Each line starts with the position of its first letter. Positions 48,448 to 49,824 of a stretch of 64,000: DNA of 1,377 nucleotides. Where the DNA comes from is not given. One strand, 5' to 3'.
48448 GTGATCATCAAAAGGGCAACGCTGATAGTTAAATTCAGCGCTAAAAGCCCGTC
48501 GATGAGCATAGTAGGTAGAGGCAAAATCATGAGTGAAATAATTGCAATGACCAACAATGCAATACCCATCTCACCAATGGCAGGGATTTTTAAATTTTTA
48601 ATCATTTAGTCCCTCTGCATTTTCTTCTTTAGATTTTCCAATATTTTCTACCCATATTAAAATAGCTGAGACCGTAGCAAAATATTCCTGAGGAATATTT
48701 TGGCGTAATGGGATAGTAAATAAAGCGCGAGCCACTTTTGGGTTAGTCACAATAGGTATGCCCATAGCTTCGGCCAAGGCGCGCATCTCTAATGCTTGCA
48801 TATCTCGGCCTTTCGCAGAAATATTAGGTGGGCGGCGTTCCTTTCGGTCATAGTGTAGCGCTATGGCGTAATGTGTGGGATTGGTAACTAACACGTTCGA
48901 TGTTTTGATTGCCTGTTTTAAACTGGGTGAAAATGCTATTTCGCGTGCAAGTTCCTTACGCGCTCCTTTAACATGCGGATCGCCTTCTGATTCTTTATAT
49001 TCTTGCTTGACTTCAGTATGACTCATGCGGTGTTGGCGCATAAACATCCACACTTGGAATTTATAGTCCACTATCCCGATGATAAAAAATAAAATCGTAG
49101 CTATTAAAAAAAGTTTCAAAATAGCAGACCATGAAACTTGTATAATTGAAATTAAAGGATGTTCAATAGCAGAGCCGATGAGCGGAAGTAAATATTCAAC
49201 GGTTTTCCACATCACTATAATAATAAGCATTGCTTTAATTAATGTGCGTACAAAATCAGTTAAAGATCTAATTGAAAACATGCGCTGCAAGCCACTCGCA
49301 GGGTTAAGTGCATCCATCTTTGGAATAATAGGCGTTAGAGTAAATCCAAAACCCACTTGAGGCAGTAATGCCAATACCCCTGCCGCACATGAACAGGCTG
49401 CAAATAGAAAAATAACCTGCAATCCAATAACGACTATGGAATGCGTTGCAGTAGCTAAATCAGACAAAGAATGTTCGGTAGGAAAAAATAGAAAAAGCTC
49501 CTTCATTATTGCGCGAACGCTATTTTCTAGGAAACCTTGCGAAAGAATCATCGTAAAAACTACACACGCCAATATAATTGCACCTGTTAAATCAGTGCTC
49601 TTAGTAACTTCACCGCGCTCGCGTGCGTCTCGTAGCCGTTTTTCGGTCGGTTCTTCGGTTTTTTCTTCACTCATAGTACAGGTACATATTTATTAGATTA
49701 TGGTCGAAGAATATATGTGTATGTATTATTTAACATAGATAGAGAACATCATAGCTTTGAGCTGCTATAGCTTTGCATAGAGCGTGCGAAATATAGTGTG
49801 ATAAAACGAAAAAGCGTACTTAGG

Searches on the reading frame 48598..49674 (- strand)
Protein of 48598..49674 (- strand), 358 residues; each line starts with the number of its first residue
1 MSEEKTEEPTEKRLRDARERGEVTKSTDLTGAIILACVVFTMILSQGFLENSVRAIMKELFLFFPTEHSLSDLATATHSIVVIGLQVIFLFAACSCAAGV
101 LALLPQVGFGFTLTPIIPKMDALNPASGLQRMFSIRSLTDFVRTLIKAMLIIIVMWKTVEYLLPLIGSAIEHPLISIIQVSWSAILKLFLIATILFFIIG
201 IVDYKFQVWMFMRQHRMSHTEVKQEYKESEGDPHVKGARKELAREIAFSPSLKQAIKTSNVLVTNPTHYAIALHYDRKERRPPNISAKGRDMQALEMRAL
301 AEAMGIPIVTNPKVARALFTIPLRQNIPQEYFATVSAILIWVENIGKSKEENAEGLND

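Call 6: search_protein_families(library=ncbifam, proteins=[window:48598-49674:-], max_evalue=0.001)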
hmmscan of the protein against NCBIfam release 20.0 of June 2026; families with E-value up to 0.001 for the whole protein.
window:48598-49674:- (358 aa): 9 families
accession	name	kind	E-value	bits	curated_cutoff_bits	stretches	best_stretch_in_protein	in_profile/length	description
TIGR01404.2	FlhB_rel_III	equivalog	2.6e-109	365.7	358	1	4-344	1-340/341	type III secretion system export apparatus subunit SctU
TIGR00328.1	flhB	equivalog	8.4e-87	291.6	349.25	1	3-347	1-346/348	flagellar biosynthesis protein FlhB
NF009364.0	PRK12721.1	equivalog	1.5e-69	234.8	381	1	3-351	2-349/352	EscU/YscU/HrcU family type III secretion system export apparatus switch protein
NF009411.0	PRK12772.1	equivalog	3.9e-69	233.6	739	1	2-347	262-608/610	fused FliR family export protein/FlhB family type III secretion system protein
NF006017.0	PRK08156.1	equivalog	2.3e-60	204.7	394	1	3-352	2-345/367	EscU/YscU/HrcU family type III secretion system export apparatus switch protein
NF004950.0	PRK06298.1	equivalog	7e-54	183.3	434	1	4-352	3-351/360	type III secretion system protein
NF009117.0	PRK12468.1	equivalog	1e-43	149.6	712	1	3-351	7-356/386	flagellar biosynthesis protein FlhB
NF009412.0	PRK12773.1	equivalog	1.7e-34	119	886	1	3-344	301-644/649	flagellar biosynthesis protein FlhB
TIGR00789.1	flhB_rel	hypoth_equivalog_domain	4.5e-11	42.8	117.35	1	268-346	3-81/84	FlhB-like flagellar biosynthesis protein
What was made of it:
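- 48598..49674 (-): hrcU/sctU, first gene of the leftward operon (hrcU-hrcV-hpaP-hrcQ-hrcR-hrcS...). call 6 (TIGR01404 E 2.6e-109)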

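Call 11: find_homologous_proteins(query=window:48598-49674:-, max_evalue=1e-30)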
Query window:48598-49674:- (358 aa): 2747 proteins with E <= 1e-30 among 7872 candidates; the best 120 are listed.
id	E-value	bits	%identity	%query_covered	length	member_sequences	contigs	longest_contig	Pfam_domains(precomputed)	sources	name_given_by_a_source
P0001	6.9e-231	783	100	100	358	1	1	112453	PF01312.25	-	-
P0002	9.0e-193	658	82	99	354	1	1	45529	PF01312.25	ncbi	-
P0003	1.7e-179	614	75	100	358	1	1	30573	PF01312.25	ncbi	-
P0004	1.1e-161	556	68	100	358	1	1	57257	PF01312.25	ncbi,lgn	-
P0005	1.9e-119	417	54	99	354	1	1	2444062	PF01312.25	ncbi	-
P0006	2.5e-119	416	55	98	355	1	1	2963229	PF01312.25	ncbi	-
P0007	9.9e-118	411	54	98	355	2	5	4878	PF01312.25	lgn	-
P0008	1.8e-108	381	49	98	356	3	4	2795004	PF01312.25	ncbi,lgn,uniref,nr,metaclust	ncbi:MAG: type III secretion protein U [Glomeribacter sp. 1016415]|uniref:Type III secretion inner m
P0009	4.0e-97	343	48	99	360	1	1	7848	PF01312.25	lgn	-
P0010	5.2e-92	327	43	100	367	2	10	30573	PF01312.25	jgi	jgi:type III secretion protein U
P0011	2.2e-90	321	43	97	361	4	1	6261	PF01312.25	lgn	-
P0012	6.3e-88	313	44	97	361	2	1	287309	PF01312.25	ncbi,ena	-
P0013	7.0e-88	313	43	98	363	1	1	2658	PF01312.25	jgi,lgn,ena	-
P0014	1.3e-87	312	42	100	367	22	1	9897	PF01312.25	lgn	-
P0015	2.1e-87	311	45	97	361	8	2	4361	PF01312.25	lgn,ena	-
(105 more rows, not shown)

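Call 13: find_encoding_contigs(protein=P0002, flank=10000, max_places=2)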
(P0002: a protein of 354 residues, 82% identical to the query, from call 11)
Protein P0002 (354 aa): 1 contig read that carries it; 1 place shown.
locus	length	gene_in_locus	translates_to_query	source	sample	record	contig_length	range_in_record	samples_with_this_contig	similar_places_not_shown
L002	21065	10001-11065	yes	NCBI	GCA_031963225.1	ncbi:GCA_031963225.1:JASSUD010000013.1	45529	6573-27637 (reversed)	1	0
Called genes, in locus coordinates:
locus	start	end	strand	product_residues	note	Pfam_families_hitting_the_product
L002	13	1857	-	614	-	PF03958:Secretin_N, PF00263:Secretin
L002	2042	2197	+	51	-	-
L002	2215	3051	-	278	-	PF01311:Bac_export_1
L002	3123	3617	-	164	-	PF09486:HrpB7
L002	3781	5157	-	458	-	PF02874:ATP-synt_ab_N (weak), PF00006:ATP-synt_ab, PF18269:T3SS_ATPase_C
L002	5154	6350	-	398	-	PF02108:FliH (weak)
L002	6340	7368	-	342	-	PF09502:HrpB4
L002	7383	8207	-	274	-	PF01514:YscJ_FliF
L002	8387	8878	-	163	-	PF09487:HrpB2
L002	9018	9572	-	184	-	PF09613:HrpB1_HrpK, PF24575:TPR_Slam (faint)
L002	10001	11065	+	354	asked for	PF01312:Bac_export_2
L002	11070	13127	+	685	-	PF00771:FHIPEP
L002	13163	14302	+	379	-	PF09483:HpaP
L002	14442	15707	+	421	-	PF28396:SepQ_C (faint), PF01052:FliMN_C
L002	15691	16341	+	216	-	PF00813:FliP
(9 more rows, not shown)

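Call 14: find_encoding_contigs(protein=P0003, flank=10000, max_places=2)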
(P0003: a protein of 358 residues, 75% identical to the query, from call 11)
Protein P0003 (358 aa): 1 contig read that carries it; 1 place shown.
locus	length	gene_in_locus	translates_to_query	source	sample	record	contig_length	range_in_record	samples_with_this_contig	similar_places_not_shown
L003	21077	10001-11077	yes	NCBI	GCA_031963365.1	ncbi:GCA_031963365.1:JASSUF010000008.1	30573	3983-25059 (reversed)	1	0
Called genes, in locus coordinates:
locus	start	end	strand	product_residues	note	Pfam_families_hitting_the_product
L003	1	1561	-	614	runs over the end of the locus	PF03958:Secretin_N, PF00263:Secretin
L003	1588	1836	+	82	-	-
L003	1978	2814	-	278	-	PF01311:Bac_export_1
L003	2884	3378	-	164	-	PF09486:HrpB7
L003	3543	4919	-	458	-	PF02874:ATP-synt_ab_N (weak), PF00006:ATP-synt_ab, PF18269:T3SS_ATPase_C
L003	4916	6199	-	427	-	PF02108:FliH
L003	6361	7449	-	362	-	PF09502:HrpB4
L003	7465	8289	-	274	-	PF01514:YscJ_FliF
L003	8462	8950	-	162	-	PF09487:HrpB2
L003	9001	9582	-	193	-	PF09613:HrpB1_HrpK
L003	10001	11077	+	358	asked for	PF01312:Bac_export_2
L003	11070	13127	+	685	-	PF00771:FHIPEP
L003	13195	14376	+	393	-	PF09483:HpaP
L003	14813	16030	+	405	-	PF28396:SepQ_C (weak), PF01052:FliMN_C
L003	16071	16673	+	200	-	PF00813:FliP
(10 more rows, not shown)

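Call 15: find_encoding_contigs(protein=P0004, flank=10000, max_places=2)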
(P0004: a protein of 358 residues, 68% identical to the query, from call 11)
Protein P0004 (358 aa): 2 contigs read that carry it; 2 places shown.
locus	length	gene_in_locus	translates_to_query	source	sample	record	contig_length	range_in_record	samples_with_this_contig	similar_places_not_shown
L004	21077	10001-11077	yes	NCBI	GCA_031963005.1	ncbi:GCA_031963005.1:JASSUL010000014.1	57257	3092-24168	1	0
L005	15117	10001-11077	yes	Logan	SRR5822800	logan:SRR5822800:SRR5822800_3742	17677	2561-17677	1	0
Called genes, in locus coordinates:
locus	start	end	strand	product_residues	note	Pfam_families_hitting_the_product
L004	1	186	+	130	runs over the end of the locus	-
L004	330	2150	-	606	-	PF03958:Secretin_N, PF00263:Secretin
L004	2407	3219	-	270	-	PF01311:Bac_export_1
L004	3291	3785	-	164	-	PF09486:HrpB7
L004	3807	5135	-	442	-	PF02874:ATP-synt_ab_N (weak), PF00006:ATP-synt_ab, PF18269:T3SS_ATPase_C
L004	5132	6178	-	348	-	PF02108:FliH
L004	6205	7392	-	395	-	PF09502:HrpB4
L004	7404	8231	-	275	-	PF01514:YscJ_FliF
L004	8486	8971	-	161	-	PF09487:HrpB2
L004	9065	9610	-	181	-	PF09613:HrpB1_HrpK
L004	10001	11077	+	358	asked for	PF01312:Bac_export_2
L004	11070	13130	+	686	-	PF00771:FHIPEP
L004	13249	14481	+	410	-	PF09483:HpaP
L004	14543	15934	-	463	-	-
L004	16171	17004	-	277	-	-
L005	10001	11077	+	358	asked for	PF01312:Bac_export_2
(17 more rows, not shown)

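Call 16: find_encoding_contigs(protein=P0005, flank=10000, max_places=1)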
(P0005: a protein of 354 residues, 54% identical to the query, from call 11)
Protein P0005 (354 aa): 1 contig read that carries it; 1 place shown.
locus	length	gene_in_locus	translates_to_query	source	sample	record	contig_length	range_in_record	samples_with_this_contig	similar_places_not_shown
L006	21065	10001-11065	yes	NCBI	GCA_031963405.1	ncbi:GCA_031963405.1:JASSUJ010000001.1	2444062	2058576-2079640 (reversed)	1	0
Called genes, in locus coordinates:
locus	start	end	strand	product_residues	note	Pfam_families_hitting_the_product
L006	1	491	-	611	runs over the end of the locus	PF03958:Secretin_N, PF00263:Secretin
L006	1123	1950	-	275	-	PF01311:Bac_export_1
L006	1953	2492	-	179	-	PF09486:HrpB7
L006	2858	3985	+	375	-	-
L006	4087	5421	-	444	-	PF02874:ATP-synt_ab_N, PF00006:ATP-synt_ab, PF18269:T3SS_ATPase_C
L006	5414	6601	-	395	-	PF02108:FliH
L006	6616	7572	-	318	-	PF09502:HrpB4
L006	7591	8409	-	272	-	PF01514:YscJ_FliF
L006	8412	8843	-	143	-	PF09487:HrpB2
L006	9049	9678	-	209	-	PF09613:HrpB1_HrpK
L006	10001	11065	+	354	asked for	PF01312:Bac_export_2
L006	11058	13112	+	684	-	PF00771:FHIPEP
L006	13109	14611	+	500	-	-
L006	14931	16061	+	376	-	PF28396:SepQ_C, PF01052:FliMN_C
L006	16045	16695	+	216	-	PF00813:FliP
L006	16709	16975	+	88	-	PF01313:Bac_export_3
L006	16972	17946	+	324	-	-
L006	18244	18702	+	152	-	-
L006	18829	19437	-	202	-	PF00877:NLPC_P60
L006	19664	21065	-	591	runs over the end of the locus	-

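Call 17: find_encoding_contigs(protein=P0006, flank=10000, max_places=1)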
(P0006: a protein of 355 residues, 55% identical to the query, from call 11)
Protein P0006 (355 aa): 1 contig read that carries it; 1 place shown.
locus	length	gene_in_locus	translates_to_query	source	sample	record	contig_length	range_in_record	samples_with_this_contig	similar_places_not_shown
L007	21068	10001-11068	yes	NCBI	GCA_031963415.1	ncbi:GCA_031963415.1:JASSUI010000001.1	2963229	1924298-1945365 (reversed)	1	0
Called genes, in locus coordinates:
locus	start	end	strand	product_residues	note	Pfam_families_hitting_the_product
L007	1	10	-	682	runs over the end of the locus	PF22745:Nlig-Ia, PF01653:DNA_ligase_aden, PF03120:OB_DNA_ligase, PF03119:DNA_ligase_ZBD, PF14520:HHH_5 (faint), PF12826:HHH_2, PF00533:BRCT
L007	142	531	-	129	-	-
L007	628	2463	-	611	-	PF21304:T3S_SPI-1_N0 (weak), PF03958:Secretin_N, PF00263:Secretin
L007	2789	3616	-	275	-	PF01311:Bac_export_1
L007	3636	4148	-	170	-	PF09486:HrpB7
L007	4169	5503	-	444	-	PF02874:ATP-synt_ab_N (weak), PF00006:ATP-synt_ab, PF18269:T3SS_ATPase_C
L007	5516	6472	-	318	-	PF02108:FliH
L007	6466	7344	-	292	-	PF09502:HrpB4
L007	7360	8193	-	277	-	PF01514:YscJ_FliF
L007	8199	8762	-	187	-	PF09487:HrpB2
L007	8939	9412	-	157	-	PF09613:HrpB1_HrpK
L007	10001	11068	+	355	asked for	PF01312:Bac_export_2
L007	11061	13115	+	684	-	PF00771:FHIPEP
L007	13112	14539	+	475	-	PF09483:HpaP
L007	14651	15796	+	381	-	PF28396:SepQ_C (weak), PF01052:FliMN_C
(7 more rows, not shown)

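Call 18: find_encoding_contigs(protein=P0008, flank=10000, max_places=1)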
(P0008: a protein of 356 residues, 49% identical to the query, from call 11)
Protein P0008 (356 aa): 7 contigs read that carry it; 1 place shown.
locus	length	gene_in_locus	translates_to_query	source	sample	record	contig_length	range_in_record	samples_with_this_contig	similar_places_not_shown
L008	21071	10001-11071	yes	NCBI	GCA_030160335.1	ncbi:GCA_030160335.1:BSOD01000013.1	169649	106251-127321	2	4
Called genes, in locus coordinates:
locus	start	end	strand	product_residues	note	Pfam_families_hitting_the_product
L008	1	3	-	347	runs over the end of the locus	PF04280:Tim44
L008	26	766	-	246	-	PF01209:Ubie_methyltran, PF13489:Methyltransf_23, PF13649:Methyltransf_25, PF13847:Methyltransf_31, PF08241:Methyltransf_11, PF08242:Methyltransf_12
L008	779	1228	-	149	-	PF01230:HIT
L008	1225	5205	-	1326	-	PF12447:DUF3683, PF01565:FAD_binding_4, PF02913:FAD-oxidase_C, PF13534:Fer4_17 (faint), PF13183:Fer4_8, PF02754:CCG (weak), PF11880:DUF3400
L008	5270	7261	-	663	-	-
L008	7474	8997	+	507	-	PF00291:PALP, PF00585:Thr_dehydrat_C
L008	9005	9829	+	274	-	PF14819:QueF_N, PF14489:QueF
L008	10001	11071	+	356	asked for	PF01312:Bac_export_2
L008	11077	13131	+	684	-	PF00771:FHIPEP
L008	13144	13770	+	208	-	PF09483:HpaP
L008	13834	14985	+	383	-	PF28396:SepQ_C (faint), PF01052:FliMN_C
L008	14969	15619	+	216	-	PF00813:FliP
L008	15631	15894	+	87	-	PF01313:Bac_export_3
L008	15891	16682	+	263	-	-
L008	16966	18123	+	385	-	-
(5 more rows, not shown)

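Call 21: search_dna_similar(query=window:48598-49674:-, collection=plasmids, mode=protein, max_rows=25, rows=spread)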
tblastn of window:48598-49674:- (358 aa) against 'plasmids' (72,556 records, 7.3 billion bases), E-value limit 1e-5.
Records with a match: 659; places in all: 812; records where one place covers at least 80% of the query: 599.
Best place of each record, by identity: <60% 659.
By first word of the organism name: Ralstonia 136; Shigella 102; Yersinia 93; Rhizobium 50; Sinorhizobium 27; Escherichia 26; Aeromonas 21; Bradyrhizobium 18; Pantoea 14; Salmonella 13; and 61 more.
By predicted mobility (MOB-suite, as given by PLSDB): mobilizable 278; non-mobilizable 227; conjugative 154.
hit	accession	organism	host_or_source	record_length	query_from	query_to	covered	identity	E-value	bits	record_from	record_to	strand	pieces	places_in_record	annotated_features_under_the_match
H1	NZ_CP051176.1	Ralstonia solanacearum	Whole organism,tomato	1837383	1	351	98%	40.6%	8e-72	249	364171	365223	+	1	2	none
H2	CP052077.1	Ralstonia solanacearum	tomato,cell culture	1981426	1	354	99%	39.7%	1e-65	231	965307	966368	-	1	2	none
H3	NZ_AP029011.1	Ralstonia pseudosolanacearum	-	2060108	1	354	99%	39.7%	1e-65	231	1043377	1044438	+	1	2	none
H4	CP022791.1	Ralstonia solanacearum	Solanum tuberosum,single cell,Potato ...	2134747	1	354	99%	39.7%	1e-65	231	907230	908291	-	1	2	EscU/YscU/HrcU family type III secretion system export apparatus ...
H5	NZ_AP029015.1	Ralstonia pseudosolanacearum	-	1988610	1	346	97%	40.6%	4e-69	242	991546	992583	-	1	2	none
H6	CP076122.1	Ralstonia solanacearum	Solanum muricatum,cell culture,stem,stem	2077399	1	354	99%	39.1%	4e-65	230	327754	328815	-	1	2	sctU: type III secretion system export apparatus subunit SctU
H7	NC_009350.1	Aeromonas salmonicida subsp. salmonicida A449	-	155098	1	349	97%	33.4%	1e-39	156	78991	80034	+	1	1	ascU: SctU family type III secretion system export apparatus subunit AscU | ascT: SctT family type III secretion system export apparatus subunit AscT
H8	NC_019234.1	Yersinia enterocolitica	-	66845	1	351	98%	31.6%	2e-42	164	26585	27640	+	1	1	yscU: type III secretion system export apparatus switch protein YscU | yscT: SctT family type III secretion system export apparatus subunit YscT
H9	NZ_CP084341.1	Yersinia pestis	marmot,spleen sample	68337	1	351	98%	31.3%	6e-42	163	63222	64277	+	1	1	yscU: type III secretion system export apparatus switch protein YscU | yscT: SctT family type III secretion system export apparatus subunit YscT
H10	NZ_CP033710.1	Yersinia pseudotuberculosis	Homo sapiens,BEI Isolate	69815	1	351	98%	31.3%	6e-42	163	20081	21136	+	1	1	yscU: type III secretion system export apparatus switch protein YscU | yscT: SctT family type III secretion system export apparatus subunit YscT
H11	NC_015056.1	Yersinia pestis Java 9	-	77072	1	351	98%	31.3%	6e-42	163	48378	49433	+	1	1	yscU: type III secretion system export apparatus switch protein YscU | yscT: SctT family type III secretion system export apparatus subunit YscT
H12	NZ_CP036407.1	Komagataeibacter saccharivorans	whole organism,fruit fly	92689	4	342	95%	31.7%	2e-38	153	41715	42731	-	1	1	EscU/YscU/HrcU family type III secretion system export apparatus ...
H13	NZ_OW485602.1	Rhodovastum atsumiense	-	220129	2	341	95%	30.2%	6e-34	140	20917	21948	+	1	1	flagellar type III secretion system protein FlhB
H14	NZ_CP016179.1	Vibrio breoganii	Bacterial isolate,Filtered Seawater, ...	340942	5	351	97%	29.0%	2e-31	132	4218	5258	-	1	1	flhB: flagellar biosynthesis protein FlhB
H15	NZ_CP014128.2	Pantoea vagans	Homo sapiens,wound swab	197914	4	338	94%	29.4%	2e-38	152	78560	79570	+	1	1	sctU: type III secretion system export apparatus subunit SctU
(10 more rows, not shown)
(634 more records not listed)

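Call 22: get_annotated_region(hit=H6, flank=20000)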
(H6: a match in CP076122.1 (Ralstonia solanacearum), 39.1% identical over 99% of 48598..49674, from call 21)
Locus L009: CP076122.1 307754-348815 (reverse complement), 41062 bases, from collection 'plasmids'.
description: Ralstonia solanacearum strain RS24 plasmid megaplasmid, complete sequence
organism: Ralstonia solanacearum (NCBI taxid 305)
taxonomy: Bacteria; Pseudomonadota; Betaproteobacteria; Burkholderiales; Burkholderiaceae; Ralstonia; Ralstonia solanacearum
host: -; source: Solanum muricatum,cell culture,stem,stem; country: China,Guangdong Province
typing (MOB-suite, as given by PLSDB): mobilizable; relaxase MOBP
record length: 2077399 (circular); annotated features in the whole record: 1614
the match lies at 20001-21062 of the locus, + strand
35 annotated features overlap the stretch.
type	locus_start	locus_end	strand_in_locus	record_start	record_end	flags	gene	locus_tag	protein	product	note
CDS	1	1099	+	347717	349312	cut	-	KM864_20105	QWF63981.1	glycoside hydrolase family 28 protein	-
CDS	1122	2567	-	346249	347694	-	-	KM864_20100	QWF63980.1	type III effector protein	-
CDS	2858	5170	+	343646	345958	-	-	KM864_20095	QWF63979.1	TonB-dependent receptor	-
CDS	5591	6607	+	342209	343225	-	popA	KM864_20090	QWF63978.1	hypersensitive response elicitor PopA1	-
CDS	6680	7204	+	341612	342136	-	-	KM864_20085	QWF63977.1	protein popB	-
CDS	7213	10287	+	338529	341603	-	ripAC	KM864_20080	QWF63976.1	T3SS leucine-rich repeat effector RipAC/PopC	-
CDS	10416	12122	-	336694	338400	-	sctC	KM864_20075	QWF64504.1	type III secretion system outer membrane ring subunit SctC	-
CDS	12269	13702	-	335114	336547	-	hrpB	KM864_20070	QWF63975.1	transcriptional regulator HrpB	-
CDS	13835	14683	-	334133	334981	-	sctT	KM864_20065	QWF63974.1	type III secretion system export apparatus subunit SctT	-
CDS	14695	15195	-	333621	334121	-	-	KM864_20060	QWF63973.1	type III secretion protein HrpB7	-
CDS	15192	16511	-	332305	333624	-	sctN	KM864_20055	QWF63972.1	type III secretion system ATPase SctN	-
CDS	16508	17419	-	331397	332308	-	sctL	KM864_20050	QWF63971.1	type III secretion system stator protein SctL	-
CDS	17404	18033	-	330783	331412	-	-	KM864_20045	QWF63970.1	type III secretion protein HrpB4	-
CDS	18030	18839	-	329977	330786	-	sctJ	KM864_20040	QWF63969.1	type III secretion inner membrane ring lipoprotein SctJ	-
CDS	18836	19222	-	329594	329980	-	-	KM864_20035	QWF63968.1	type III secretion protein HrpB2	-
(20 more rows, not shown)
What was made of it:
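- On Hrp2/Hrc2-class type III secretion gene cluster: The order is identical to the annotated Ralstonia cluster (call 22).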

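Call 28: find_homologous_proteins(query=L009:12269-13702:-, max_evalue=1e-10)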
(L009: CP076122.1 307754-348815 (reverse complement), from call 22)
Query L009:12269-13702:- (477 aa): 153 proteins with E <= 1e-10 among 8000 candidates; the best 120 are listed.
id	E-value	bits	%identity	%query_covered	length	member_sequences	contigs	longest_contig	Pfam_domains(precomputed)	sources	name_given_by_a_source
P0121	2.5e-260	882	82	100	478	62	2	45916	PF12833.14,PF12862.14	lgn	-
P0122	5.5e-136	472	50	100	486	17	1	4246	PF12833.14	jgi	jgi:AraC-like DNA-binding protein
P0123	5.6e-133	462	49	100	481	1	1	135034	PF12833.14,PF13424.13,PF07719.24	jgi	jgi:AraC-like DNA-binding protein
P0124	1.7e-132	461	50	100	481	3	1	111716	PF12833.14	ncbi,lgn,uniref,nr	ncbi:helix-turn-helix transcriptional regulator [Burkholderia sp. MSMB1826]|uniref:helix-turn-helix 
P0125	5.5e-132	459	49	100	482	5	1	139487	PF12833.14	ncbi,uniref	ncbi:helix-turn-helix transcriptional regulator [Burkholderia sp. 22313]|uniref:helix-turn-helix tra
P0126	1.5e-131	458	50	100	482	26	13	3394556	PF12833.14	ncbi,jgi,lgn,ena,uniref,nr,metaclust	ncbi:helix-turn-helix transcriptional regulator [Paraburkholderia sp. 22099]|jgi:AraC-like DNA-bindi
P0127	7.7e-131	455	48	100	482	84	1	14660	PF12833.14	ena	-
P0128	1.3e-130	455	49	100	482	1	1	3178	PF12833.14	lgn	-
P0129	6.6e-130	452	48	100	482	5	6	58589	PF12833.14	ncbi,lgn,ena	-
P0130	4.3e-129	450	48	100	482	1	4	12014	PF12833.14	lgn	-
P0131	1.2e-127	445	49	100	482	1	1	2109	PF12833.14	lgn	-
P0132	3.5e-127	443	49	100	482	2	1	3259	PF12833.14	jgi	jgi:AraC-like DNA-binding protein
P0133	1.4e-125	438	48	99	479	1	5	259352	PF12833.14,PF07719.24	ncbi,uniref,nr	ncbi:AraC family transcriptional regulator [Duganella sp. BJB488]|uniref:helix-turn-helix transcript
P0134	1.2e-124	435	48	99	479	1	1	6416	PF12833.14,PF13424.13,PF00165.30,PF13181.13,PF07719.24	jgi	jgi:AraC-like DNA-binding protein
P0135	8.7e-120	419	46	99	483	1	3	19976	PF12833.14,PF00165.30,PF07719.24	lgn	-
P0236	1.1e-76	277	37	100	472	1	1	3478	PF12833.14,PF00165.30,PF07719.24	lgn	-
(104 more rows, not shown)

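Call 39: search_protein_representatives(alignment_id=A1)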
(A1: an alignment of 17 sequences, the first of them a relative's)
Query: 17 sequences, 482 profile positions. Proteins with E-value up to 0.001 (for the whole library): 18785; up to 1e-10: 4167; up to 1e-30: 119. The best 150 are listed.
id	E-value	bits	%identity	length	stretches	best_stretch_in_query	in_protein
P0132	1.0e-183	628.3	-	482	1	1-482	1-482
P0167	3.8e-180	616.5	-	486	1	1-481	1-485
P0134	4.1e-180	616.4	-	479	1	1-482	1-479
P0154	2.9e-177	607.0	-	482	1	1-481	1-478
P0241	3.4e-171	587.0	-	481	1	1-482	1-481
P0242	6.3e-170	582.8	-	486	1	1-482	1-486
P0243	7.1e-167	572.7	-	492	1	5-482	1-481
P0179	8.5e-163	559.3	-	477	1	1-481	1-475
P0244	1.4e-159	548.7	-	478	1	1-482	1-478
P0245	3.8e-158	543.9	-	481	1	1-482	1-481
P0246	1.1e-152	525.9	-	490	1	1-482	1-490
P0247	4.4e-150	517.4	-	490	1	1-482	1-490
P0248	3.0e-149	514.6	-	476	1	1-481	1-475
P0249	2.6e-148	511.5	-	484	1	1-482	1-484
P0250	6.4e-145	500.3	-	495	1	9-482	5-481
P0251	5.2e-142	490.7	-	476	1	5-482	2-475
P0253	1.6e-139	482.5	-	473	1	1-480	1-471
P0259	1.3e-133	463.0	-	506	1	1-482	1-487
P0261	1.3e-132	459.7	-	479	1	1-481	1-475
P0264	6.4e-128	444.3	-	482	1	1-479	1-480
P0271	7.4e-121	421.0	-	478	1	1-480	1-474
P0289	2.1e-87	310.6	-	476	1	10-481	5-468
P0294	1.1e-83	298.4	-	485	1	19-481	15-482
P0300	6.5e-81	289.3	-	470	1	1-479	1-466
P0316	4.1e-68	247.0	-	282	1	217-481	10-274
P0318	1.6e-67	245.1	-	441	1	6-431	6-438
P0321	1.0e-63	232.5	-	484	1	1-481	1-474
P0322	7.1e-63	229.8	-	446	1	1-430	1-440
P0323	7.0e-62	226.5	-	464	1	11-479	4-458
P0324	1.5e-60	222.1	-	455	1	1-431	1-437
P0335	8.2e-49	183.4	-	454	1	1-429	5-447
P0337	7.2e-48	180.3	-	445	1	1-434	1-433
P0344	2.3e-37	145.6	-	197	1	1-192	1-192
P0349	2.7e-33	132.2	-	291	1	161-429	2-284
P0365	9.9e-25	104.0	-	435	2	288-432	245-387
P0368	1.3e-23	100.3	-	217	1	1-198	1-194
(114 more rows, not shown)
